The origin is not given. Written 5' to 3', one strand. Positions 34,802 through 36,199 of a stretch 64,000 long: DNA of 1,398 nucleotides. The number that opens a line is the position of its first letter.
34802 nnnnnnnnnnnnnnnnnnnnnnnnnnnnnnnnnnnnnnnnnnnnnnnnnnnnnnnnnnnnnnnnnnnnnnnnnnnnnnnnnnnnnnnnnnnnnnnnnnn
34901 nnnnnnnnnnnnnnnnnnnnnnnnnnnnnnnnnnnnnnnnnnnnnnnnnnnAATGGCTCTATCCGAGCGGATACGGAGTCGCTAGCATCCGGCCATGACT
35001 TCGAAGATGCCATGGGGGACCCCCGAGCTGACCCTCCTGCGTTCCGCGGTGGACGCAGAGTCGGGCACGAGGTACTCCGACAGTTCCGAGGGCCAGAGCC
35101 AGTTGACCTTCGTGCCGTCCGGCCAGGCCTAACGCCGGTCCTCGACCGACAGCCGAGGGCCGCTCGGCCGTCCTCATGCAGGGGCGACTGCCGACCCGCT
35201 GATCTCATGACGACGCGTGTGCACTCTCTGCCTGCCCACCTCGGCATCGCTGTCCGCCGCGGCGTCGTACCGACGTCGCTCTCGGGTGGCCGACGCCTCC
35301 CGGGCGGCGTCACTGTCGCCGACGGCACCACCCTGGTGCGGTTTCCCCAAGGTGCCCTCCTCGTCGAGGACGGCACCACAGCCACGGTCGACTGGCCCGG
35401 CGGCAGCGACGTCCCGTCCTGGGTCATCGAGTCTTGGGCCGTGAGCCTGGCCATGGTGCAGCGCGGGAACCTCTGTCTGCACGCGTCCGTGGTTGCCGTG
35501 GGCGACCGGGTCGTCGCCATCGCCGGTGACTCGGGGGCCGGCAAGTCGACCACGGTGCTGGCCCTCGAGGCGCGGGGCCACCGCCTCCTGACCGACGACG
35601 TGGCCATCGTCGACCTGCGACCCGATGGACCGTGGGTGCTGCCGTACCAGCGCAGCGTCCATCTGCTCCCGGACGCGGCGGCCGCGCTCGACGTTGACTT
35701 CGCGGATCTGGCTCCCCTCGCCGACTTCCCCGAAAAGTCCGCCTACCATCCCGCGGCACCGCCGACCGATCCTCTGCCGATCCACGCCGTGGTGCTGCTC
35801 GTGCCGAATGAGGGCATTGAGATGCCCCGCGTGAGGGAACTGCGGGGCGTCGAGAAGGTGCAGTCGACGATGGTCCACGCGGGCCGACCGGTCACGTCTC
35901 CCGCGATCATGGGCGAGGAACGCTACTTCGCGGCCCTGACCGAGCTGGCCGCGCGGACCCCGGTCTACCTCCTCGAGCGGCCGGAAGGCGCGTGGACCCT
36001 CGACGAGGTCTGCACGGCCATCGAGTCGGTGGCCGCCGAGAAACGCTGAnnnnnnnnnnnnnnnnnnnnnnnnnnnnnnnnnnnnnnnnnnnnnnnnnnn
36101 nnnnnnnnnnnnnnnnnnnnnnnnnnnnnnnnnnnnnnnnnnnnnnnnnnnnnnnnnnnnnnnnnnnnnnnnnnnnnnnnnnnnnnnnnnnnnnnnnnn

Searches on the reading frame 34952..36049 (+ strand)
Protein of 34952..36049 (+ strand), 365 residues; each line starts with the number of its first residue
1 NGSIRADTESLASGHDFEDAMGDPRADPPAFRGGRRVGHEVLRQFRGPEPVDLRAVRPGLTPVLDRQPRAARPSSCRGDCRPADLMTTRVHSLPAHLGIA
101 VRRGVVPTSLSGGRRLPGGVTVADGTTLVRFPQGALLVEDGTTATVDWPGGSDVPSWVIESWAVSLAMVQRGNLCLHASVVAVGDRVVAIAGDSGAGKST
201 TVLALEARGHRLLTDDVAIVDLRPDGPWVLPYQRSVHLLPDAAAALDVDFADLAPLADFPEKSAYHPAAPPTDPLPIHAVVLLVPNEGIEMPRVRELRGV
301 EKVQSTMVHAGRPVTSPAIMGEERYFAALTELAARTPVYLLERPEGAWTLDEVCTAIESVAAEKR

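Call 4: search_protein_families(library=pfam, proteins=[window:35012-36049:+])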
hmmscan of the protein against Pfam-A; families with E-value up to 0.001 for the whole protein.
window:35012-36049:+ (345 aa): 1 family
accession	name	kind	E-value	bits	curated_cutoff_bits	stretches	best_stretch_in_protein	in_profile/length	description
PF07475.17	Hpr_kinase_C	-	4.2e-07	30.1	33.3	1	156-200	9-53/171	HPr Serine kinase C-terminal domain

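Call 7: search_protein_families(library=pfam, proteins=[window:34952-36049:+], max_evalue=0.01)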
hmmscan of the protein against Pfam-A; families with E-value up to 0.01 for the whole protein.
window:34952-36049:+ (365 aa): 1 family
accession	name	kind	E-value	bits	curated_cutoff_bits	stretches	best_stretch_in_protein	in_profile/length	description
PF07475.17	Hpr_kinase_C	-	4.6e-07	30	33.3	1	176-220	9-53/171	HPr Serine kinase C-terminal domain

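Call 8: search_protein_families(library=ncbifam, proteins=[window:35012-36049:+], max_evalue=0.01)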
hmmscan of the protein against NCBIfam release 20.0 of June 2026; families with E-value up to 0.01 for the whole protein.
window:35012-36049:+ (345 aa): 7 families
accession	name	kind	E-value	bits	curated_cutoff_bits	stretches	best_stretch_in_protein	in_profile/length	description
TIGR04352.1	HprK_rel_A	equivalog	2.9e-12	46.3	200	1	144-218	85-159/280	HprK-related kinase A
TIGR00679.1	hpr-ser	equivalog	1e-06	28.3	240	1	156-200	134-178/300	HPr(Ser) kinase/phosphatase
TIGR04355.1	HprK_rel_B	hypoth_equivalog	1.2e-06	27.9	200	1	148-202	139-193/351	HprK-related kinase B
NF003883.0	PRK05428.2-1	equivalog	2.4e-06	27.1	252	1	153-199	15-61/189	HPr kinase/phosphorylase-related protein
TIGR01277.1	thiQ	equivalog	0.0034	17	245.05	0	160-189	20-47/213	thiamine ABC transporter ATP-binding protein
TIGR04249.1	SCM_chp_ScmC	equivalog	0.0035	16.7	125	1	148-200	120-171/292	SynChlorMet cassette protein ScmC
TIGR02857.1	CydD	equivalog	0.0038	16.3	435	1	136-185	319-368/529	thiol reductant ABC exporter subunit CydD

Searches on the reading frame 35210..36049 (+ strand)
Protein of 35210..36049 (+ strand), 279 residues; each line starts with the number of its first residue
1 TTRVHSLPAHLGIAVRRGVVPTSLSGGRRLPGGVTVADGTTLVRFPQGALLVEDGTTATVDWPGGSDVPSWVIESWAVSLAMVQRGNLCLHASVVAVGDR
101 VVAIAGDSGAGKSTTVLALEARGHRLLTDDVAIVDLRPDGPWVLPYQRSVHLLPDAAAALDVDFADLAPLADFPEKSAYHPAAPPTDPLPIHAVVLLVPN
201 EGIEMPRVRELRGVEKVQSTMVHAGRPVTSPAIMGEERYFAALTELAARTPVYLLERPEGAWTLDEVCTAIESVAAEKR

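Call 94: search_protein_families(library=pfam, proteins=[window:35210-36049:+], max_evalue=0.01)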
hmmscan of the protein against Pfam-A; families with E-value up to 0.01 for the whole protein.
window:35210-36049:+ (279 aa): 1 family
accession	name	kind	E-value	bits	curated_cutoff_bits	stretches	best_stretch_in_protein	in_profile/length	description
PF07475.17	Hpr_kinase_C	-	3e-07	30.6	33.3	1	90-134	9-53/171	HPr Serine kinase C-terminal domain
